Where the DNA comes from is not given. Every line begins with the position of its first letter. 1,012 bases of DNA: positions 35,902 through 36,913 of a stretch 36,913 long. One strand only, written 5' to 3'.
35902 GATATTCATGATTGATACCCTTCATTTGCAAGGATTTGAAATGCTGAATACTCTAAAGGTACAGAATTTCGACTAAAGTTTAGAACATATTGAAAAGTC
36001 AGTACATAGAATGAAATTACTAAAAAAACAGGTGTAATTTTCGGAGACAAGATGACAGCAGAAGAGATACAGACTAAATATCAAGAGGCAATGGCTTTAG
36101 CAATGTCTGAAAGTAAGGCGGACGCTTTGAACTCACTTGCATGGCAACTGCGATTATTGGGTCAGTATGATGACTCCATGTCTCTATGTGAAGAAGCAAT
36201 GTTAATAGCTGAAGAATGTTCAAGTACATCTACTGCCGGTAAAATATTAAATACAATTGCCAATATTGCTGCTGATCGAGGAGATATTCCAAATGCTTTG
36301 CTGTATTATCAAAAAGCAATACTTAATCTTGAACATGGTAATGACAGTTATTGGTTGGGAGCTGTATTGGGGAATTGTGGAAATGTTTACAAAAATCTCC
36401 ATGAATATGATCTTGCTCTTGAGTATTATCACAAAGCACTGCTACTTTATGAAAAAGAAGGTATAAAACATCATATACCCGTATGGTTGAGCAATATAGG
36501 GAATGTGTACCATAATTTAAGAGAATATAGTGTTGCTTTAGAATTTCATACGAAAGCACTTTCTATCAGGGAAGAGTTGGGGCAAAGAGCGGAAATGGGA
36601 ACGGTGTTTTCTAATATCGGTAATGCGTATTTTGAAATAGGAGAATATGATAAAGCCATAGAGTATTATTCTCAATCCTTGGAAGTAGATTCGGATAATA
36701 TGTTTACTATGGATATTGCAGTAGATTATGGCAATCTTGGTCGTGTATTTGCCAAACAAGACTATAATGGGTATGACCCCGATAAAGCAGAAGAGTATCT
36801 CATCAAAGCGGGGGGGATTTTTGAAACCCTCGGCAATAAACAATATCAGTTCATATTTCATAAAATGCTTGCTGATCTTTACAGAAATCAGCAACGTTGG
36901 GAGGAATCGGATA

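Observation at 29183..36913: Tandem array of one TPR sensor scaffold fused to alternative output modules (two cyclases, one histidine kinase, one unknown) with two decayed copies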

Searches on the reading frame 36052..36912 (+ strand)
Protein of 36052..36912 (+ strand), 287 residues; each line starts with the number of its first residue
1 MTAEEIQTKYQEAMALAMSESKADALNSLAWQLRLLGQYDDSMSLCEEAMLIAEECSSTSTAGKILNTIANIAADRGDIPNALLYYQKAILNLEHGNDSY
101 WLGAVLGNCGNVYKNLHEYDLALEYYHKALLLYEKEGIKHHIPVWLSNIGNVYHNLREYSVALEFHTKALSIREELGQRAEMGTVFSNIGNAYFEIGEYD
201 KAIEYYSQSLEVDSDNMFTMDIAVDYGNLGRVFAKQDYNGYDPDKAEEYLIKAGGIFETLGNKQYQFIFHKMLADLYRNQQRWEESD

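Call 8: search_protein_families(library=pfam, proteins=[window:36052-36912:+], max_evalue=0.01)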
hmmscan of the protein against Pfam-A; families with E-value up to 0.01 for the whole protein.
window:36052-36912:+ (287 aa): 21 families
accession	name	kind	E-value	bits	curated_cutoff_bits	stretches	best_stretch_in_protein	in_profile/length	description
PF13424.12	TPR_12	-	5.8e-41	139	30.1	5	145-213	5-75/77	Tetratricopeptide repeat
PF00515.34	TPR_1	-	3.2e-32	109.4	27.8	3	186-216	4-34/34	Tetratricopeptide repeat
PF07719.23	TPR_2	-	8.7e-26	88.3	27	2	186-216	4-34/34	Tetratricopeptide repeat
PF13374.12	TPR_10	-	1.4e-21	76.2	27.5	2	146-176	5-35/42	Tetratricopeptide repeat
PF13176.12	TPR_7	-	4.1e-21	73.7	27.9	3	146-179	2-35/36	Tetratricopeptide repeat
PF13181.12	TPR_8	-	1.3e-16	59.7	25.7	1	188-216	6-34/34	Tetratricopeptide repeat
PF13428.12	TPR_14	-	9.1e-08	32.5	23.5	0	190-216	8-34/44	Tetratricopeptide repeat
PF25068.1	ARM_TT21_4th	-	1.1e-07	32.7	30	1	187-224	3-40/153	Tetratricopeptide repeat protein 21 forth ARM domain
PF13432.12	TPR_16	-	1.7e-07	32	32.7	0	189-214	3-28/65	Tetratricopeptide repeat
PF14938.12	SNAP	-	2.3e-07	31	25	0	108-168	119-180/282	Soluble NSF attachment protein, SNAP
PF10602.15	RPN7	-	6.8e-07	29.6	29.6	0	3-104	16-109/174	26S proteasome subunit RPN7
PF18768.7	RNPP_C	-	6.9e-07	29.4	26.5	1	64-130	80-148/213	RNPP family C-terminal domain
PF13414.12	TPR_11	-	3.8e-06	26.9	26.8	1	190-216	1-27/42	TPR repeat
PF24885.1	TPR_NPHP3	-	1.2e-05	25.3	100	0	111-177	149-217/239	Nephrocystin-3 TPR domain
PF13431.12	TPR_17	-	2.7e-05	24.5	24.4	0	15-41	5-31/34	Tetratricopeptide repeat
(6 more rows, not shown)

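Call 9: search_protein_families(library=ncbifam, proteins=[window:36052-36912:+], max_evalue=0.01)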
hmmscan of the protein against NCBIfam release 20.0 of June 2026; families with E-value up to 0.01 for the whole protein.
window:36052-36912:+ (287 aa): 17 families
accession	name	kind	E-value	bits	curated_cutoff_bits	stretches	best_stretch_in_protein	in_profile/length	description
NF053520.1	HK_Porph_FimS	equivalog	4.5e-16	58.2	600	1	22-280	43-297/618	sensor histidine kinase FimS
NF002725.1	PRK02603.1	equivalog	6.6e-13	49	143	2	158-253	50-139/173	photosystem I assembly protein Ycf3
NF052312.1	T9SS_PorW_SprE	equivalog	1e-10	41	250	2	54-137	281-362/716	type IX secretion system periplasmic lipoprotein PorW/SprE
NF041717.1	HaaA_phane_TPR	equivalog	2.8e-10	39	1125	1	22-224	671-873/882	cyclophane-containing RiPP biosynthesis TPR protein HaaT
TIGR00990.1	3a0801s09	subfamily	3.8e-10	39.1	757.25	2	179-230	123-174/615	mitochondrial import receptor subunit TOM70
NF053617.1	SARPRegAfsRStmc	equivalog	1.7e-08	32.9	1430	1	13-172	726-885/986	SARP-family global regulator AfsR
NF053720.1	NsdA_fam_reg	subfamily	1.8e-08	34.3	75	1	7-91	185-269/432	NsdA family TPR-like regulatory protein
NF053779.1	BT3442_fam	equivalog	1.8e-08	33.6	940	2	37-172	116-251/563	BT3442 family protein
NF040586.1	FxSxx_TPR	equivalog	2e-07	29.9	300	1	18-141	467-594/830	FxSxx-COOH system tetratricopeptide repeat protein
NF047507.1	TPR_BatC_Lepto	exception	2.5e-07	30.4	175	1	188-216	101-129/214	TPR repeat-containing protein BatC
TIGR02521.1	type_IV_pilW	equivalog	1.5e-05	24.7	154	1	111-217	73-169/234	type IV pilus biogenesis/stability protein PilW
NF040959.1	MamA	equivalog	1.6e-05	24.4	200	0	150-217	112-173/204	magnetosome protein MamA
NF033762.1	social_mot_Tgl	equivalog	9.2e-05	21.9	225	1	162-235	85-148/252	social motility TPR repeat lipoprotein Tgl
TIGR02917.1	PEP_TPR_lipo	equivalog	0.00027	18.9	312.2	0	168-218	449-500/899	XrtA/PEP-CTERM system TPR-repeat protein PrsT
TIGR02552.1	LcrH_SycD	equivalog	0.0016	18.2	104.8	0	92-176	46-119/136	SycD/LcrH family type III secretion system chaperone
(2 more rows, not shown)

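Call 13: find_homologous_proteins(query=window:36052-36912:+, max_evalue=1e-10)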
Query window:36052-36912:+ (287 aa): 55 proteins with E <= 1e-10 among 605 candidates.
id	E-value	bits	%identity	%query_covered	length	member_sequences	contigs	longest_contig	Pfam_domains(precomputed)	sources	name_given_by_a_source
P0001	8.8e-89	316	90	55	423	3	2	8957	PF00515.35,PF13424.13,PF13176.13,PF00211.26,PF13181.13,PF07719.24,PF13374.13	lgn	-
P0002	8.3e-42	162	39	53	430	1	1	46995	PF10602.16,PF13431.13,PF07720.19,PF13414.13,PF10579.15,PF01535.27,PF13176.13,PF24885.2,PF13428.13,PF13374.13,PF17874.8,PF00515.35,PF13424.13,PF21033.5,PF14938.13,PF13432.13,PF22883.2,PF13181.13,PF07719.24,PF13174.13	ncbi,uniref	ncbi:tetratricopeptide repeat protein, partial [Microcystis sp. LSC13-02]|uniref:tetratricopeptide r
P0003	3.8e-37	146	44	62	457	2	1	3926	PF00515.35,PF13424.13,PF13176.13,PF14938.13,PF00211.26,PF13181.13,PF07719.24,PF13374.13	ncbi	-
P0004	1.7e-36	144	33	64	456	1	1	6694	PF10602.16,PF13431.13,PF07720.19,PF13414.13,PF10579.15,PF01535.27,PF13176.13,PF24885.2,PF13428.13,PF13374.13,PF14559.13,PF17874.8,PF00515.35,PF12895.14,PF13424.13,PF21033.5,PF14938.13,PF13432.13,PF22883.2,PF13181.13,PF07719.24,PF13174.13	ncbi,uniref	ncbi:MAG: tetratricopeptide repeat protein, partial [Microcystis sp. LE19-131.1A]|uniref:tetratricop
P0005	1.9e-35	141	45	58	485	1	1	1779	PF00515.35,PF13424.13,PF13176.13,PF00211.26,PF07719.24,PF13374.13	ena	-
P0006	4.1e-33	133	31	99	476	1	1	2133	PF10602.16,PF10579.15,PF10952.16,PF13176.13,PF24885.2,PF13428.13,PF13374.13,PF23953.2,PF13371.13,PF17874.8,PF00515.35,PF13424.13,PF13432.13,PF13181.13,PF07719.24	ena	-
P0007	9.0e-33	132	35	63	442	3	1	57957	PF13176.13,PF24885.2,PF13428.13,PF13374.13,PF17874.8,PF00515.35,PF13424.13,PF21033.5,PF13432.13,PF13181.13,PF07719.24,PF13174.13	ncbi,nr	ncbi:MAG: hypothetical protein A3H98_02790 [Bacteroidetes bacterium RIFCSPLOWO2_02_FULL_36_8]|nr:MAG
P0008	1.4e-29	122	32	65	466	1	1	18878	PF13431.13,PF07720.19,PF13414.13,PF10579.15,PF13176.13,PF24885.2,PF13428.13,PF13374.13,PF17874.8,PF00515.35,PF13424.13,PF14938.13,PF13432.13,PF13181.13,PF07719.24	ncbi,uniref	ncbi:MAG: tetratricopeptide repeat protein, partial [Microcystis sp. M179S2]|uniref:tetratricopeptid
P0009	4.2e-29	120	30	80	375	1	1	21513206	PF14689.12,PF13414.13,PF13374.13,PF25068.3,PF00515.35,PF13424.13,PF28559.1,PF07719.24,PF13174.13,PF14853.13,PF13431.13,PF23914.2,PF25062.2,PF07720.19,PF23300.4,PF13176.13,PF24885.2,PF13428.13,PF14559.13,PF10516.16,PF13371.13,PF17874.8,PF21033.5,PF13432.13,PF13181.13,PF12968.14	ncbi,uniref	ncbi:G-protein-signaling modulator 1-like [Pocillopora verrucosa]|uniref:G-protein-signaling modulat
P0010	5.5e-28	116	30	93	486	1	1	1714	PF10602.16,PF13414.13,PF10952.16,PF13176.13,PF24885.2,PF13428.13,PF13374.13,PF17874.8,PF00515.35,PF04212.25,PF13424.13,PF14938.13,PF13432.13,PF13181.13,PF07719.24,PF13174.13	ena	-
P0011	9.6e-26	109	34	79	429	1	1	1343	PF13431.13,PF13176.13,PF24885.2,PF13428.13,PF13374.13,PF14559.13,PF17874.8,PF00515.35,PF13424.13,PF21033.5,PF13432.13,PF13181.13,PF07719.24,PF13174.13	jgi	jgi:tetratricopeptide (TPR) repeat protein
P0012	2.3e-25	108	28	70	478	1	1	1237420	PF13431.13,PF07720.19,PF13414.13,PF10579.15,PF13176.13,PF24885.2,PF13428.13,PF13374.13,PF14559.13,PF17874.8,PF00515.35,PF04212.25,PF13424.13,PF14938.13,PF13432.13,PF13181.13,PF07719.24,PF13174.13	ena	-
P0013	4.1e-25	107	30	85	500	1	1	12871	PF16068.11,PF13414.13,PF10952.16,PF13374.13,PF24575.2,PF25068.3,PF00515.35,PF04212.25,PF13424.13,PF13429.13,PF07719.24,PF13174.13,PF13431.13,PF23914.2,PF07720.19,PF09986.16,PF13176.13,PF24885.2,PF18768.8,PF13428.13,PF14559.13,PF13371.13,PF17874.8,PF21033.5,PF13432.13,PF13181.13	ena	-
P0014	4.9e-25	107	29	66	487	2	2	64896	PF13431.13,PF10579.15,PF00515.35,PF13424.13,PF28559.1,PF13176.13,PF13181.13,PF07719.24,PF13374.13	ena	-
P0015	6.4e-25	106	28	87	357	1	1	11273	PF13431.13,PF13414.13,PF10579.15,PF10952.16,PF01535.27,PF13176.13,PF24885.2,PF13428.13,PF13374.13,PF14559.13,PF25068.3,PF17874.8,PF00515.35,PF13424.13,PF28559.1,PF21033.5,PF14938.13,PF13432.13,PF13429.13,PF13181.13,PF07719.24,PF13174.13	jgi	-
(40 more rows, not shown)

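Call 15: find_encoding_contigs(protein=P0001, flank=10000, max_places=6)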
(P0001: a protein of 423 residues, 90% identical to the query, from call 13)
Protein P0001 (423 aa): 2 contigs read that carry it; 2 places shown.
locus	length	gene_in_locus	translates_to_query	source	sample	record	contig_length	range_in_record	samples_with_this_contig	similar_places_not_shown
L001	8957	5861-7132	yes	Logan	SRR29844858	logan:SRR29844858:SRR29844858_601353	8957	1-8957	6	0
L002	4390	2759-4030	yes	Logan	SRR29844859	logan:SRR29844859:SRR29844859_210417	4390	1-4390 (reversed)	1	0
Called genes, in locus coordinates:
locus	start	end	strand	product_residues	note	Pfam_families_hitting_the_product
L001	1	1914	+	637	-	?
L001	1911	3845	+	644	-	PF13432:TPR_16 (faint), PF00515:TPR_1 (faint), PF07719:TPR_2 (faint), PF13424:TPR_12, PF17874:TPR_MalT (weak), PF13424:TPR_12, PF00512:HisKA, PF02518:HATPase_c, +3 more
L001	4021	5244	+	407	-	PF00072:Response_reg, PF13581:HATPase_c_2 (faint), PF02518:HATPase_c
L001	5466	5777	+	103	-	PF00515:TPR_1 (faint), PF07719:TPR_2 (faint), PF13374:TPR_10 (faint), PF13424:TPR_12 (weak)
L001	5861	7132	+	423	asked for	PF13424:TPR_12, PF13176:TPR_7 (faint), PF13181:TPR_8 (faint), PF13374:TPR_10 (faint), PF00515:TPR_1, PF07719:TPR_2 (weak), PF00211:Guanylate_cyc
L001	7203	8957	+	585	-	?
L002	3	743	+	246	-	?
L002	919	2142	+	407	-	PF00072:Response_reg, PF13581:HATPase_c_2 (faint), PF02518:HATPase_c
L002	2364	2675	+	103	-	PF00515:TPR_1 (faint), PF07719:TPR_2 (faint), PF13374:TPR_10 (faint), PF13424:TPR_12 (weak)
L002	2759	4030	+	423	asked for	PF13424:TPR_12, PF13176:TPR_7 (faint), PF13181:TPR_8 (faint), PF13374:TPR_10 (faint), PF00515:TPR_1, PF07719:TPR_2 (weak), PF00211:Guanylate_cyc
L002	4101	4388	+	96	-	?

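Call 49: search_protein_families(library=pfam, proteins=[L001:4009-5241:+], max_evalue=0.001)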
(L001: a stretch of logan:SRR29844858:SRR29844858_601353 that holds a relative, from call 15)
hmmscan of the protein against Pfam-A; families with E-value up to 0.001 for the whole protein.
L001:4009-5241:+ (411 aa): 3 families
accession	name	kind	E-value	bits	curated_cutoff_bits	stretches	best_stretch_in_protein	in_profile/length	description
PF02518.31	HATPase_c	-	4.4e-23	82.3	26.4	1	300-407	2-108/111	Histidine kinase-, DNA gyrase B-, and HSP90-like ATPase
PF00072.30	Response_reg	-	4e-10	40.3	30.2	1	31-121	21-110/111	Response regulator receiver domain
PF13581.12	HATPase_c_2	-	2.6e-05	24.7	27.4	1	308-387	36-112/127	Histidine kinase-like ATPase domain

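Call 55: search_protein_families(library=padloc, proteins=[L001:4009-5241:+], max_evalue=0.001)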
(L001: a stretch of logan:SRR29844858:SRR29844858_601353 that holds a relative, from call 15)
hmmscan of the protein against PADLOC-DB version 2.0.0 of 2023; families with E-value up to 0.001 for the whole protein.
L001:4009-5241:+ (411 aa): 3 families
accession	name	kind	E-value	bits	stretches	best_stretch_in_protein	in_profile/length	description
PDLC04647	PDC-M43B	-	1.9e-08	31.8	1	282-396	208-320/347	-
PDLC04098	HerA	-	0.0005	16.8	1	129-291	280-445/686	-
PDLC03859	LmuB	-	0.00057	17.2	1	72-250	296-466/611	-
